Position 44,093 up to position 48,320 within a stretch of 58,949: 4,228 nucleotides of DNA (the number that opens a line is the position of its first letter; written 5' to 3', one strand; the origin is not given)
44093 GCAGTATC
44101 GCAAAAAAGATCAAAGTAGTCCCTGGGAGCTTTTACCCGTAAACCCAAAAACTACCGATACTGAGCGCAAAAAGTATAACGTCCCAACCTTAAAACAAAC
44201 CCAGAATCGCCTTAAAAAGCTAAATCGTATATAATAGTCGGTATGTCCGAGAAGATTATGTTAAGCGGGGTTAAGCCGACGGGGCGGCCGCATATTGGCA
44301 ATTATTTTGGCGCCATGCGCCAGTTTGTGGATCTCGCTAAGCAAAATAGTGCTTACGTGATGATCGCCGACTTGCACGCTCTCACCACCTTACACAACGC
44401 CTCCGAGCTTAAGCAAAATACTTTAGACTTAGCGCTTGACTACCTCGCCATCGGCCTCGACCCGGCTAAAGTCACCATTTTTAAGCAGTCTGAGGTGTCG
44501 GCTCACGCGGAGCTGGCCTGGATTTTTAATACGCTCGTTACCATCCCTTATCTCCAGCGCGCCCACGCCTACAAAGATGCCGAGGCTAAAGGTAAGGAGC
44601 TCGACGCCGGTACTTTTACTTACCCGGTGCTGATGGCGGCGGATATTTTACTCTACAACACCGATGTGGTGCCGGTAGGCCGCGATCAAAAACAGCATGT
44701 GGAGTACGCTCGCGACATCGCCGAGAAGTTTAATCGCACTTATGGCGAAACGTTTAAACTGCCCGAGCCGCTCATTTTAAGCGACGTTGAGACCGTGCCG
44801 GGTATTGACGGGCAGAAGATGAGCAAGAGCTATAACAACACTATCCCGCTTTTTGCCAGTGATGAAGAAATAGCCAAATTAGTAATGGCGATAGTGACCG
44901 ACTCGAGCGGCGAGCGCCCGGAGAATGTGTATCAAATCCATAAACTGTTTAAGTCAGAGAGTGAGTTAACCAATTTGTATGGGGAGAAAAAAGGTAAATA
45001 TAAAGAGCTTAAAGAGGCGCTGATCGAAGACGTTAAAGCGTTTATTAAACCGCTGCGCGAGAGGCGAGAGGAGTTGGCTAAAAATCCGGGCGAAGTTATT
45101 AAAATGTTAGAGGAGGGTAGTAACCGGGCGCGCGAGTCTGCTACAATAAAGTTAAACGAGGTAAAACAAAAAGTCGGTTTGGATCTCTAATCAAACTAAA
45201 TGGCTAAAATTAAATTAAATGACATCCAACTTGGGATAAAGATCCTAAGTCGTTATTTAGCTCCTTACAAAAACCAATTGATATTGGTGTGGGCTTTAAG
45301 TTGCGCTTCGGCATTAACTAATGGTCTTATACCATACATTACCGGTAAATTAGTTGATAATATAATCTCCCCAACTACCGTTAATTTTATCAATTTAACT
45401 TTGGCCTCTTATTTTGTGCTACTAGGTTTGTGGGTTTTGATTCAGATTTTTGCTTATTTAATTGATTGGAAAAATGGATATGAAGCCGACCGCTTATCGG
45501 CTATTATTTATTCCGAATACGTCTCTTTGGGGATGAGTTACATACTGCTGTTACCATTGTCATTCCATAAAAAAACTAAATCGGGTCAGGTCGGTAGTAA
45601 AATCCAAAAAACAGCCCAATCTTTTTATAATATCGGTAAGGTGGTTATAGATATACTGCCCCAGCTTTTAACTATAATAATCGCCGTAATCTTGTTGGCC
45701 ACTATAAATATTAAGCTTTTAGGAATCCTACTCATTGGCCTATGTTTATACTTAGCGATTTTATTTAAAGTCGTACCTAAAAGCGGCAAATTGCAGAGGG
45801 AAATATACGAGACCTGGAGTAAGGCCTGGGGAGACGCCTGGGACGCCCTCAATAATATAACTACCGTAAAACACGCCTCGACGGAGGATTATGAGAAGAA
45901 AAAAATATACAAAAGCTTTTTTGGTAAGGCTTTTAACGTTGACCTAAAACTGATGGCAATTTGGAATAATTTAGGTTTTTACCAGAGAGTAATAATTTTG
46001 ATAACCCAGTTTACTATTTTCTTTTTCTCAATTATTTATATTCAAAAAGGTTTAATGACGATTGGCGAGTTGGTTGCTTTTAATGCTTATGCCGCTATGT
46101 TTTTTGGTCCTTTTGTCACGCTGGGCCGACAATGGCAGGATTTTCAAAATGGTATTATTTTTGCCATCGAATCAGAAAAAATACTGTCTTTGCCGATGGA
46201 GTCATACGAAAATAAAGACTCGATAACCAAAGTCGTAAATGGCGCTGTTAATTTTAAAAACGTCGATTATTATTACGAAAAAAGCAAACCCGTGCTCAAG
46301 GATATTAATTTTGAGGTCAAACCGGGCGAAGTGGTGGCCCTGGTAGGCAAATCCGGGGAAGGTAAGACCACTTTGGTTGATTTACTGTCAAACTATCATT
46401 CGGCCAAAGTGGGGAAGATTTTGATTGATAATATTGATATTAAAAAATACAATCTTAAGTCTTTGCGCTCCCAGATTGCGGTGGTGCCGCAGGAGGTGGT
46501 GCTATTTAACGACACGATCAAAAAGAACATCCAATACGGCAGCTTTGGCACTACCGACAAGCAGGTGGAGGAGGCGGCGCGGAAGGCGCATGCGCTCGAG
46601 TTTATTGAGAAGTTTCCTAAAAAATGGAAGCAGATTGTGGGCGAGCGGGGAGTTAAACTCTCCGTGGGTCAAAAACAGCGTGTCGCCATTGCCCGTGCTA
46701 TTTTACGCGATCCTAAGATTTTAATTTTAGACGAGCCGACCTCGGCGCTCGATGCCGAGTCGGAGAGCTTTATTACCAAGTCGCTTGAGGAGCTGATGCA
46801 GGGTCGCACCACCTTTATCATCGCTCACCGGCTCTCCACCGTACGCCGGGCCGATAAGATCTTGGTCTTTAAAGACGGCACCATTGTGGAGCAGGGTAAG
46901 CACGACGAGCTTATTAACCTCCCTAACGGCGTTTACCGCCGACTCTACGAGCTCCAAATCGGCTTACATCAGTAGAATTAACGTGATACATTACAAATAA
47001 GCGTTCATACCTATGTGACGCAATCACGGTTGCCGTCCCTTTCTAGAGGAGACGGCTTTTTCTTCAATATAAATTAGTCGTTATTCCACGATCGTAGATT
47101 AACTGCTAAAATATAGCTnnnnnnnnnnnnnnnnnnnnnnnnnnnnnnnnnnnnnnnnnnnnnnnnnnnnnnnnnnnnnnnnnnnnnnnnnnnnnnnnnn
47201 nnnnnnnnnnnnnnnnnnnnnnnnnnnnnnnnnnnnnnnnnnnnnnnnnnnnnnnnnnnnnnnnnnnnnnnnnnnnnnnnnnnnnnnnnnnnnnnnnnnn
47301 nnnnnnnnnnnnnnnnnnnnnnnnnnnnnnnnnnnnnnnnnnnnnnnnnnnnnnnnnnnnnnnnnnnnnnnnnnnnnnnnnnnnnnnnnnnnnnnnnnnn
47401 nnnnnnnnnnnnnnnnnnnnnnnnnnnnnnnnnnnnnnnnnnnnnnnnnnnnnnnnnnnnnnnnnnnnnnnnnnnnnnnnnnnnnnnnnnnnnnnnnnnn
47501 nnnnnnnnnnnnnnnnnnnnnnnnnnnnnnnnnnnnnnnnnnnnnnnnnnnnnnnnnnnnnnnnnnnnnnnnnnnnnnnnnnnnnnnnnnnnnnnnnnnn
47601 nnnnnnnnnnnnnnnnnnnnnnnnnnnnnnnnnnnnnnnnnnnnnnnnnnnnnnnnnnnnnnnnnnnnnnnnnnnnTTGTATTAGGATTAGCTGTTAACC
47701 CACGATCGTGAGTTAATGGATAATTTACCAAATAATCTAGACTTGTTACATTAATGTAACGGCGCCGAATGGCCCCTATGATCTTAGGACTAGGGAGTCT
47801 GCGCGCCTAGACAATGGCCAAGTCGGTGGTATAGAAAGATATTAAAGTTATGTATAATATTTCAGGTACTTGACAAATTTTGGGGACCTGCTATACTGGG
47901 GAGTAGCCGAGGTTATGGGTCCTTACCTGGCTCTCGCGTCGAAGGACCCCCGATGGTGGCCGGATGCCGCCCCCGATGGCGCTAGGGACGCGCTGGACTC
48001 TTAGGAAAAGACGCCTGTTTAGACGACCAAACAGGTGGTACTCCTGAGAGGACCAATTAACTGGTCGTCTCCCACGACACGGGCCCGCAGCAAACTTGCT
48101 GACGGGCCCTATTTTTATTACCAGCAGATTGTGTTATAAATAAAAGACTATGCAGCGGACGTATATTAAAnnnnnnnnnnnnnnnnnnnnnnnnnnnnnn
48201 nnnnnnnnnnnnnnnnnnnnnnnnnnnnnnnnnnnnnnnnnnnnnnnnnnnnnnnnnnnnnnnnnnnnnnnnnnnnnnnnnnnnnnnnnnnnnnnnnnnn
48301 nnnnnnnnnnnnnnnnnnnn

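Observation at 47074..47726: Five-copy family of long imperfect palindromes with an invariant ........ apex; two copies bracket a wHTH + Cas2/PaaX-C-like gene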

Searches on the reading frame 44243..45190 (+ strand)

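Call 8: search_protein_families(library=pfam, proteins=[window:44243-45190:+], max_evalue=0.01)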
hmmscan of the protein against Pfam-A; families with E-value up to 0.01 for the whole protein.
window:44243-45190:+ (315 aa): 1 family
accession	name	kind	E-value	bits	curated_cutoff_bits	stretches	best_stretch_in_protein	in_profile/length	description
PF00579.31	tRNA-synt_1b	-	1.1e-62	212.5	21.1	1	5-261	7-267/292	tRNA synthetases class I (W and Y)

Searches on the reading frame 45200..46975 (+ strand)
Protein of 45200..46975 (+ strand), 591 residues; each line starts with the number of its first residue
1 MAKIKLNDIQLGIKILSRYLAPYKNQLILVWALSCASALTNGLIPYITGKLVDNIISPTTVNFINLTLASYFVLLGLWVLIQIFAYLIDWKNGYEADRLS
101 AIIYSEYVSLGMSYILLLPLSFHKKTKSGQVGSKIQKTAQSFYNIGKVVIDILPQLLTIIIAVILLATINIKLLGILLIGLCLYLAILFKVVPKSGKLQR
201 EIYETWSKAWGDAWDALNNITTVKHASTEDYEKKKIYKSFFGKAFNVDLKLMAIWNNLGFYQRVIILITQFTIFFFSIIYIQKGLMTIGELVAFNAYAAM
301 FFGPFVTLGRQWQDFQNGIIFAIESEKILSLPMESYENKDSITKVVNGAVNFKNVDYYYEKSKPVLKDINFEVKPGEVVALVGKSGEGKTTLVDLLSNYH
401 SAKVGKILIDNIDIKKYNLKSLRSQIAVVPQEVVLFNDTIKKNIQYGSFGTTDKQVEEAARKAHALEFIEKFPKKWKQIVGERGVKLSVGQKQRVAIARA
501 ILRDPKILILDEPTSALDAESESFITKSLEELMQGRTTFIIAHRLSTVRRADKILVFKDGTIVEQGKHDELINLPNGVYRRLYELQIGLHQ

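Call 8: search_protein_families(library=pfam, proteins=[window:45200-46975:+], max_evalue=0.01)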
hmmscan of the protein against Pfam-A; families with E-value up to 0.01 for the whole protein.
window:45200-46975:+ (591 aa): 6 families
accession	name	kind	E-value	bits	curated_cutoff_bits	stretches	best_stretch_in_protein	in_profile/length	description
PF00005.33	ABC_tran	-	7.8e-36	124.1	25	1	366-515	1-137/137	ABC transporter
PF00664.28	ABC_membrane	-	3e-22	80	28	1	28-305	2-274/274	ABC transporter transmembrane region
PF02463.25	SMC_N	-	0.00014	21.8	40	1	407-555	111-209/220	RecF/RecN/SMC N terminal domain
PF13304.12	AAA_21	-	0.00054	20.5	27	0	488-541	239-295/304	AAA domain, putative AbiEii toxin, Type IV TA system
PF03193.22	RsgA_GTPase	-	0.00087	19.6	30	1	360-407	91-137/174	RsgA GTPase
PF20720.3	nSTAND3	-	0.0031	17.7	27.2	1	377-440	18-75/155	Novel STAND NTPase 3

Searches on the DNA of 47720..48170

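Call 67: search_rna_families(source=window, start=47720, end=48170, threshold=evalue, max_evalue=1)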
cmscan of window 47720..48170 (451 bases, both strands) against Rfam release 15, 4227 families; matches with E-value up to 1: 0.
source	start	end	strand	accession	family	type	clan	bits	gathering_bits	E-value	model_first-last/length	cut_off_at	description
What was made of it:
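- Tried and rejected: An E<=1 search on 47720-48170 gave nothing (call 67).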
